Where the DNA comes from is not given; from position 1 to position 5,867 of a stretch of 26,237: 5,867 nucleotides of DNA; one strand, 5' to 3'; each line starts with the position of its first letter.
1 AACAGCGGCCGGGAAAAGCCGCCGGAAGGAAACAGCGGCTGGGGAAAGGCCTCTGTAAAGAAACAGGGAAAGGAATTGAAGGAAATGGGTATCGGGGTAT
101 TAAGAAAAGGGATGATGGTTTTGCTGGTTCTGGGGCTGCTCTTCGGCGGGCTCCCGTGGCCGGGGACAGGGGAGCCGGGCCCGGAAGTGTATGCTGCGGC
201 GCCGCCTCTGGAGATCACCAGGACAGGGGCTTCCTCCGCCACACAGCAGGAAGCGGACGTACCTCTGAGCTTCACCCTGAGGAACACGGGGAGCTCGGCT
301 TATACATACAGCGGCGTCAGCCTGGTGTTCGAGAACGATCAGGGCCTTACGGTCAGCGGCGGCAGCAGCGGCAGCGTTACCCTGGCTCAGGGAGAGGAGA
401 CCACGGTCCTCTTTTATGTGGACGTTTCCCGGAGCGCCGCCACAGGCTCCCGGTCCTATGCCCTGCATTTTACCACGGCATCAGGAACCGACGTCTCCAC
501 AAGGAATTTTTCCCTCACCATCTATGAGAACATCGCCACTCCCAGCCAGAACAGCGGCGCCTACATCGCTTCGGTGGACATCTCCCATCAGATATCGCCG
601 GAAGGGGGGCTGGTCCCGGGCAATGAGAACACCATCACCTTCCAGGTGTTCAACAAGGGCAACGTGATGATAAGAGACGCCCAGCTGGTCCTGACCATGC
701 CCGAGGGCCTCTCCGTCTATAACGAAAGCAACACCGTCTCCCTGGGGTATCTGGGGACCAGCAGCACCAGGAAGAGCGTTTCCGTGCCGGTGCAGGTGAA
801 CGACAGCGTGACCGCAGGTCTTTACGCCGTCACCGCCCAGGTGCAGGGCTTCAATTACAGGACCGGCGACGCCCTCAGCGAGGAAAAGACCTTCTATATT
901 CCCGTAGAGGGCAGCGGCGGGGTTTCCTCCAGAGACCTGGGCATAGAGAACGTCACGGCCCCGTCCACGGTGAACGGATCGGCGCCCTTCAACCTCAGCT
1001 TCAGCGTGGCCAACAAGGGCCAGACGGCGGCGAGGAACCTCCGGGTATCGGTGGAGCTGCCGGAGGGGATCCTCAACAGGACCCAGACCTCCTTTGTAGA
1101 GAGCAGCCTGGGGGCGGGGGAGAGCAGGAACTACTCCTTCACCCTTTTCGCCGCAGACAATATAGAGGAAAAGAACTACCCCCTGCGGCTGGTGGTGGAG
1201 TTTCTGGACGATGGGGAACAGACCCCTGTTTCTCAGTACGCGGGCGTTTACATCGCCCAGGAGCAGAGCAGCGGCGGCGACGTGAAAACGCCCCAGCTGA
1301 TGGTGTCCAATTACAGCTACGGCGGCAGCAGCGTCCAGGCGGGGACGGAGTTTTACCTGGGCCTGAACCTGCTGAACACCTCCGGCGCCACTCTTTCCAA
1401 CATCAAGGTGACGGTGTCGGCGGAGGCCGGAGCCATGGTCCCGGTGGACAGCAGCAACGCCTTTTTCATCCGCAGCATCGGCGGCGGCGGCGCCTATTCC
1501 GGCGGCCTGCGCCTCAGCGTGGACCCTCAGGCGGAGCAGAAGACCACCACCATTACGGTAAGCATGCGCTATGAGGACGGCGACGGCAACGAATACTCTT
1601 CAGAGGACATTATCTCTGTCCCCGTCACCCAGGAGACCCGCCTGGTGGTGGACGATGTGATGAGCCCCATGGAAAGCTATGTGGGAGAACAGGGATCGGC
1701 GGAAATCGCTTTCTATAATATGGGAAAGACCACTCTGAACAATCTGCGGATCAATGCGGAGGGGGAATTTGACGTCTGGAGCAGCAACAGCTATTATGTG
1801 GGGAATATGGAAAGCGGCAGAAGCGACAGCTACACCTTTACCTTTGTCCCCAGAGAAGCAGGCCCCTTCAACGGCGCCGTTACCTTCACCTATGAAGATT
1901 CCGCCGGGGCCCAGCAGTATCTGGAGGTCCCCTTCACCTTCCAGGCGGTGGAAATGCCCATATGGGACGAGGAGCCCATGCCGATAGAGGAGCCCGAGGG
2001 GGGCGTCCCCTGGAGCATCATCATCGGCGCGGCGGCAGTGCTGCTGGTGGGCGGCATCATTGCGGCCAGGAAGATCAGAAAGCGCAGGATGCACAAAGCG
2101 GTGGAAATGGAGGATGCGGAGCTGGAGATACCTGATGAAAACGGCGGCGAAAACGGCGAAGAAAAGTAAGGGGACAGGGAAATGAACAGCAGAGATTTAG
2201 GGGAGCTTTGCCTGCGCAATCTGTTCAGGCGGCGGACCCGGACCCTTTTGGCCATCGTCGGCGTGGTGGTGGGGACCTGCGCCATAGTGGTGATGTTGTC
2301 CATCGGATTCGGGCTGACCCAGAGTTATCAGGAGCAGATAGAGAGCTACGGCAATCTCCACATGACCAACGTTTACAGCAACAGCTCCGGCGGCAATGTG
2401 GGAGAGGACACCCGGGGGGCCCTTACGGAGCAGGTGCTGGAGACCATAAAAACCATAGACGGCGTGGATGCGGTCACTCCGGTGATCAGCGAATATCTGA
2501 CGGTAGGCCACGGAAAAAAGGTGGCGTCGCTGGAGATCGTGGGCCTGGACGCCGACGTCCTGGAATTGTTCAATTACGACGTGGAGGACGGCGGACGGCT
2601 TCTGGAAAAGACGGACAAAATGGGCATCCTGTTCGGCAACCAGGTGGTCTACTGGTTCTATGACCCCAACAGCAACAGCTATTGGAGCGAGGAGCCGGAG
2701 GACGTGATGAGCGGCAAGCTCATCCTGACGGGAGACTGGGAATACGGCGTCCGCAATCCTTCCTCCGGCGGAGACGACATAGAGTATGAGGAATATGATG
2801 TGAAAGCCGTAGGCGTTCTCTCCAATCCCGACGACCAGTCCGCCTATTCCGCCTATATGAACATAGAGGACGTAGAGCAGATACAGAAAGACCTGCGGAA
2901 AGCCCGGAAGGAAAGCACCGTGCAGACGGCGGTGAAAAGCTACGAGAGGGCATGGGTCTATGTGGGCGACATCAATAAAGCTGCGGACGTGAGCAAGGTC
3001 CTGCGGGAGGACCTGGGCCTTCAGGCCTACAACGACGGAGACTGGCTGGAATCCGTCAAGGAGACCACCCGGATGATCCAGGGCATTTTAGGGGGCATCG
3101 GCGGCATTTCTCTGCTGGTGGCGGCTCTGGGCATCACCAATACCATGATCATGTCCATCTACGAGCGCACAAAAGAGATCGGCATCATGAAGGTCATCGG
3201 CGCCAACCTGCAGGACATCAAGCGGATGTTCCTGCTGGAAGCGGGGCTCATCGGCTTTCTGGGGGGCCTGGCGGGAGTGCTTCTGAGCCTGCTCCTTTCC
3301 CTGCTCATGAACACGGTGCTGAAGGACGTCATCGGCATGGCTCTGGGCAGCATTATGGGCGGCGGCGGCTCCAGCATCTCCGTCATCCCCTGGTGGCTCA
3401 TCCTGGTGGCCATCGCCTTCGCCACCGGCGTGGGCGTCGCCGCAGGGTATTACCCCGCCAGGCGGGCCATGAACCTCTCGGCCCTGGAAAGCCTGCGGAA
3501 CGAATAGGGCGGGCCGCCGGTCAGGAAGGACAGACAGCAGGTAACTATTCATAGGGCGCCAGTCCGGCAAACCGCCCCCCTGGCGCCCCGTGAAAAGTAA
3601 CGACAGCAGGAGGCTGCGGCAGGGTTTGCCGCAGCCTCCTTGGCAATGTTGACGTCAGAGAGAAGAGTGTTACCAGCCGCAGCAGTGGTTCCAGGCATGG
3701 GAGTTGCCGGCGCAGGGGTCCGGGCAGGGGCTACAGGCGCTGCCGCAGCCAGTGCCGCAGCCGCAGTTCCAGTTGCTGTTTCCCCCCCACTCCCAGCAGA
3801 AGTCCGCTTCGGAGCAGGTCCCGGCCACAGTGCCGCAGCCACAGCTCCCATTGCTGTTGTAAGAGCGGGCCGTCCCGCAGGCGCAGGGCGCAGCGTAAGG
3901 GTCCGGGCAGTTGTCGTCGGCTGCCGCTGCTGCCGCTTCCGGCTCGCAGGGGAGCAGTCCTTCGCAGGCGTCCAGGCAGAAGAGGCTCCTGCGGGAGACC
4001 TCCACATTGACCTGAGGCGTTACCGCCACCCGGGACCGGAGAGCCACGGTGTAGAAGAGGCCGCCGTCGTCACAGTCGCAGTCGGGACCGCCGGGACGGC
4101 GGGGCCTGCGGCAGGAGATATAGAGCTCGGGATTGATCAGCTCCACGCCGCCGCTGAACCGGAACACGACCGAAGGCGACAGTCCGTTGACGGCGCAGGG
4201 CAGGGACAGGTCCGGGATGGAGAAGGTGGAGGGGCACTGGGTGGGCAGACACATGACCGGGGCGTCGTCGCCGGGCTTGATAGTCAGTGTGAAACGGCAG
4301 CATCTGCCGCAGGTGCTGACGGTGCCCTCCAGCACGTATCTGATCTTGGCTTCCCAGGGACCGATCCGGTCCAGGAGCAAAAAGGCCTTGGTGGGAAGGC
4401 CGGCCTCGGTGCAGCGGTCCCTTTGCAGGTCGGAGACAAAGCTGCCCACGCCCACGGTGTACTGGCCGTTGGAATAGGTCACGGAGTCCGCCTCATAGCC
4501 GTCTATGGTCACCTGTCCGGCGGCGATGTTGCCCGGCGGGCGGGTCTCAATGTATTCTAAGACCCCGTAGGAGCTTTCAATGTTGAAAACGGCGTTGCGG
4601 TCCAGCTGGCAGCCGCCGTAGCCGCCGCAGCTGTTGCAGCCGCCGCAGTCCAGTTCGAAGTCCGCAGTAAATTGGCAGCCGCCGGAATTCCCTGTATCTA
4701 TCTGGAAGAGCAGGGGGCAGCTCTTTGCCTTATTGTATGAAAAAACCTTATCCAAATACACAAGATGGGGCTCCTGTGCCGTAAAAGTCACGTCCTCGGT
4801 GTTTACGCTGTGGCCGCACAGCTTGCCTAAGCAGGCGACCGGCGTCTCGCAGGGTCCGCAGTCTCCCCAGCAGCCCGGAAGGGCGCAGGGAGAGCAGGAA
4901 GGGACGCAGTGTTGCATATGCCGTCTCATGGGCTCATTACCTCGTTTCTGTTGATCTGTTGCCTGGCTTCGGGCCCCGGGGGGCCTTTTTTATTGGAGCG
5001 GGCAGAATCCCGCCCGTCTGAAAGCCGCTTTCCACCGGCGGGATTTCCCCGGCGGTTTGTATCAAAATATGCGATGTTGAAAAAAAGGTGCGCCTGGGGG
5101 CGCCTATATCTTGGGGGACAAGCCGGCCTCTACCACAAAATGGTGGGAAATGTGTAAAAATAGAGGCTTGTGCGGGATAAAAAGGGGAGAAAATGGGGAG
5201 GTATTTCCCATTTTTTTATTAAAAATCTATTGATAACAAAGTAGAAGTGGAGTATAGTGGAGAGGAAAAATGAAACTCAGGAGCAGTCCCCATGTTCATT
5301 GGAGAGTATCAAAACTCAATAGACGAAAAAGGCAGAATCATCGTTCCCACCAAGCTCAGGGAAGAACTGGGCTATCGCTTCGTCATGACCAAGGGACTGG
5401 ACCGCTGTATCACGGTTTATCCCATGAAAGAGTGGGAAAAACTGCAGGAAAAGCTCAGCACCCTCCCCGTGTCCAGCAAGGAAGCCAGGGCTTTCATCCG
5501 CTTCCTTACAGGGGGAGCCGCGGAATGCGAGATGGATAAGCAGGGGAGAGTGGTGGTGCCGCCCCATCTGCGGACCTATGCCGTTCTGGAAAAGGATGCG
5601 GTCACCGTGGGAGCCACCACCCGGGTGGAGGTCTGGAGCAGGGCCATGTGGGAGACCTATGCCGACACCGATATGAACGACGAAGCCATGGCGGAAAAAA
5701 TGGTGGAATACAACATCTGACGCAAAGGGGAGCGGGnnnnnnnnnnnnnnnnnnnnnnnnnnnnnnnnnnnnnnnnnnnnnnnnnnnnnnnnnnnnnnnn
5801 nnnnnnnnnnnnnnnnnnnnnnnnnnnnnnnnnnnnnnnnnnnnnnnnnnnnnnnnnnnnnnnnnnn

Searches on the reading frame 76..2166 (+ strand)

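Call 42: search_protein_families(library=ncbifam, proteins=[window:76-2166:+], max_evalue=0.00001)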
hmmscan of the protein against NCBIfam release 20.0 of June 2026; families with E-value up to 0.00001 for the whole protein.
window:76-2166:+ (697 aa): 3 families
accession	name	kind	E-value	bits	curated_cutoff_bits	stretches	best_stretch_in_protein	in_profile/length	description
TIGR03900.1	prc_long_Delta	hypoth_equivalog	3e-10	38.7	660.95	0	295-524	565-786/973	MXAN_5808 family serine peptidase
NF033506.0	PACE-CTERM-PROT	exception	2e-08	33.4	110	0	303-436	381-511/627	putative S-layer protein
NF012200.0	choice_anch_D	domain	5e-06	27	45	0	536-609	31-106/108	choice-of-anchor D domain-containing protein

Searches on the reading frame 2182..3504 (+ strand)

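Call 42: search_protein_families(library=ncbifam, proteins=[window:2182-3504:+], max_evalue=0.00001)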
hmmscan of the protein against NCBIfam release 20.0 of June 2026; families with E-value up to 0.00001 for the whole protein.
window:2182-3504:+ (441 aa): 9 families
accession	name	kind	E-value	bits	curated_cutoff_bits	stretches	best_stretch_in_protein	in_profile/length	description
NF007826.0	PRK10535.1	equivalog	1.1e-28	100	966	2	282-440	504-647/648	macrolide ABC transporter ATP-binding protein/permease MacB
TIGR02212.1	lolCE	equivalog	1.6e-25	89.9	362.45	1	208-441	185-411/411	lipoprotein-releasing ABC transporter permease subunit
NF038346.1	FtsX_actino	exception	1.1e-15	57.8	250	1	224-416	98-296/308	permease-like cell division protein FtsX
TIGR03434.1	ADOP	subfamily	3.8e-15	55.1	622.3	1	294-441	672-803/803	ADOP family duplicated permease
TIGR00439.2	FtsX_Gneg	equivalog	1.5e-13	50.6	255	1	284-430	151-291/292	permease-like cell division protein FtsX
NF038347.1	FtsX_Gpos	exception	3.6e-13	49.5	225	1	259-384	126-253/296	permease-like cell division protein FtsX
NF008357.0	PRK11146.1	exception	8.4e-12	44.6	439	1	312-433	281-406/414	lipoprotein-releasing ABC transporter permease subunit LolE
TIGR02213.1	lolE_release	exception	6.1e-11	41.8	540.35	1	310-434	276-404/411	lipoprotein-releasing ABC transporter permease subunit LolE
NF008076.0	PRK10814.1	exception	1.5e-10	40.6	473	1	294-441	258-399/399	lipoprotein-releasing ABC transporter permease subunit LolC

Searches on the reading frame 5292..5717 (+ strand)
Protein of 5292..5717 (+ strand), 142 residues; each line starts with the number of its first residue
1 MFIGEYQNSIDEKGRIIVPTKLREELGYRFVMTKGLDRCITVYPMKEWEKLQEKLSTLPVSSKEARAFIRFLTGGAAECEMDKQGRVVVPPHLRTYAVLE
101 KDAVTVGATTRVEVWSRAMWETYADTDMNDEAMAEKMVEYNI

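Call 42: search_protein_families(library=ncbifam, proteins=[window:5292-5717:+], max_evalue=0.00001)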
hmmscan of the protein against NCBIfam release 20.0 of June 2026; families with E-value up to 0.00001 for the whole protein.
window:5292-5717:+ (142 aa): 6 families
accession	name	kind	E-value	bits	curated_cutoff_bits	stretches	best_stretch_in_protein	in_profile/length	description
TIGR00242.1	TIGR00242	equivalog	1.7e-45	154.5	98.35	1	1-141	1-143/144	division/cell wall cluster transcriptional repressor MraZ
NF001482.0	PRK00326.3-4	equivalog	2.6e-35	121.5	168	1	1-134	1-151/160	division/cell wall cluster transcriptional repressor MraZ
NF001476.0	PRK00326.2-2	equivalog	1.9e-26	92.6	162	1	1-129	4-144/163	division/cell wall cluster transcriptional repressor MraZ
NF001477.0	PRK00326.2-4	equivalog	4.4e-17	62.4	162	1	1-119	3-126/155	division/cell wall cluster transcriptional repressor MraZ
NF001475.0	PRK00326.2-1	equivalog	1.3e-14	54.4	257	1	1-126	3-133/149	division/cell wall cluster transcriptional repressor MraZ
NF001483.0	PRK00326.3-5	equivalog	5.2e-10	39.8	239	1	2-137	3-145/155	division/cell wall cluster transcriptional repressor MraZ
